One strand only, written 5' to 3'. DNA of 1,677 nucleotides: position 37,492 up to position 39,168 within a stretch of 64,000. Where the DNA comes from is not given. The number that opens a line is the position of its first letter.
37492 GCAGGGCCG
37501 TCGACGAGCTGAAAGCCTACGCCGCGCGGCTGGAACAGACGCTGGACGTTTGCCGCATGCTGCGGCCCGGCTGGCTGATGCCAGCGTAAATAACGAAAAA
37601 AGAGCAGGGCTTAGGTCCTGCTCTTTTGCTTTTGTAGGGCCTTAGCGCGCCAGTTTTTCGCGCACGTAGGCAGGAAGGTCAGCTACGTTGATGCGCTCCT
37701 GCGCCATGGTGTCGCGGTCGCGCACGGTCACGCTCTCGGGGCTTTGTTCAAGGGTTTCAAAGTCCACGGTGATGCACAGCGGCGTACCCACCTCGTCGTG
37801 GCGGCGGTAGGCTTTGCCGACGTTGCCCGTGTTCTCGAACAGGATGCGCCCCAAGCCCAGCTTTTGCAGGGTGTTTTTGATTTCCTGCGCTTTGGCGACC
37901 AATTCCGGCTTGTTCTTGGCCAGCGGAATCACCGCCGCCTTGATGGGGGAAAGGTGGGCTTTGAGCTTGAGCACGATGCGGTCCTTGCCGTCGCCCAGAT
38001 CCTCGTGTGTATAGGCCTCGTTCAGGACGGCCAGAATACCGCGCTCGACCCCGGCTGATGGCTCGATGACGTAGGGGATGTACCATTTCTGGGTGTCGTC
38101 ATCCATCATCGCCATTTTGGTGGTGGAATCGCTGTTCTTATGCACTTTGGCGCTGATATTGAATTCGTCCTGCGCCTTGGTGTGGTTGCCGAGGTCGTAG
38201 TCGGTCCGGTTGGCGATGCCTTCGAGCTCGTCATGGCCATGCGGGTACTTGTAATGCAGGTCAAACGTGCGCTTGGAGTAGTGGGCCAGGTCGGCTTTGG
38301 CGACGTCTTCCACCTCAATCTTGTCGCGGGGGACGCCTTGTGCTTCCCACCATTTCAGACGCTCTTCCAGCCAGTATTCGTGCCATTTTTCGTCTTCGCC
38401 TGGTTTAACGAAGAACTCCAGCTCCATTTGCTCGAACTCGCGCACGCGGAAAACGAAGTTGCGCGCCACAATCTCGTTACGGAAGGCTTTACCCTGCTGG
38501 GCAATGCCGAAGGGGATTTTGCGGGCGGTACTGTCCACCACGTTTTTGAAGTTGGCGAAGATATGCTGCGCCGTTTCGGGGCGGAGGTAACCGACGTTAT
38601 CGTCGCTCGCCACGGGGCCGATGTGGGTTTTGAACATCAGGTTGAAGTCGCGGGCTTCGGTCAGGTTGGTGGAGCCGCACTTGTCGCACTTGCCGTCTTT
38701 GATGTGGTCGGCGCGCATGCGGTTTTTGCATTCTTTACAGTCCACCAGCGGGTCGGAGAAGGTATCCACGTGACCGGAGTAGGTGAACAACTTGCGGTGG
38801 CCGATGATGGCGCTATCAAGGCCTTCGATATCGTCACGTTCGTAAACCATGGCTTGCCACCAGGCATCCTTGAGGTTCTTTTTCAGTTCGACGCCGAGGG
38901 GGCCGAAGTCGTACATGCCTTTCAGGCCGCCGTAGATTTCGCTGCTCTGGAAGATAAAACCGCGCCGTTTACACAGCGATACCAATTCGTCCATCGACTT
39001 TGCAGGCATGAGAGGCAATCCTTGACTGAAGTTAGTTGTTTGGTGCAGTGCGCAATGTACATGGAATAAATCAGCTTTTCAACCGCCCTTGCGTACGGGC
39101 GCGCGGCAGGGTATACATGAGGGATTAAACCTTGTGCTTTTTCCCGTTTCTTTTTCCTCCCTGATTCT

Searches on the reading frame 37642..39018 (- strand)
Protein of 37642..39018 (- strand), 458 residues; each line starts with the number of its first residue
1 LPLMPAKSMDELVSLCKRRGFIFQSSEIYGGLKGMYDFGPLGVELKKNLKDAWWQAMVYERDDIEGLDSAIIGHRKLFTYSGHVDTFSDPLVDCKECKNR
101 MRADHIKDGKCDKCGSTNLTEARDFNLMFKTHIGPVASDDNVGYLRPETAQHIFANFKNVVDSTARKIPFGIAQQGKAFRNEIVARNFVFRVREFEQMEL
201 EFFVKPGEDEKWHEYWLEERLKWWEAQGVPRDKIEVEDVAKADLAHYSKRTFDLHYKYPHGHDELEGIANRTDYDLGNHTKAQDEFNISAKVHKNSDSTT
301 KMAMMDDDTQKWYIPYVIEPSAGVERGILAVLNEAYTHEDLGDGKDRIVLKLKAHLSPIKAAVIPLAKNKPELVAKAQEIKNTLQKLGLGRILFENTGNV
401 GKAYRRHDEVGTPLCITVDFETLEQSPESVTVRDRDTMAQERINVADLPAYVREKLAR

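Call 32: search_protein_families(library=pfam, max_evalue=0.00001, proteins=[window:37642-39018:-])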
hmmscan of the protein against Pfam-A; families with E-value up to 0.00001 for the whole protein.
window:37642-39018:- (458 aa): 2 families
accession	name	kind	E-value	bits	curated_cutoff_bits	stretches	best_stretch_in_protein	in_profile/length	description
PF03129.25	HGTP_anticodon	-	4.8e-21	75.2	21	1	360-455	1-94/94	Anticodon binding domain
PF00587.30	tRNA-synt_2b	-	2.9e-10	40.9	29.3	1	142-333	10-177/179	tRNA synthetase class II core domain (G, H, P, S and T)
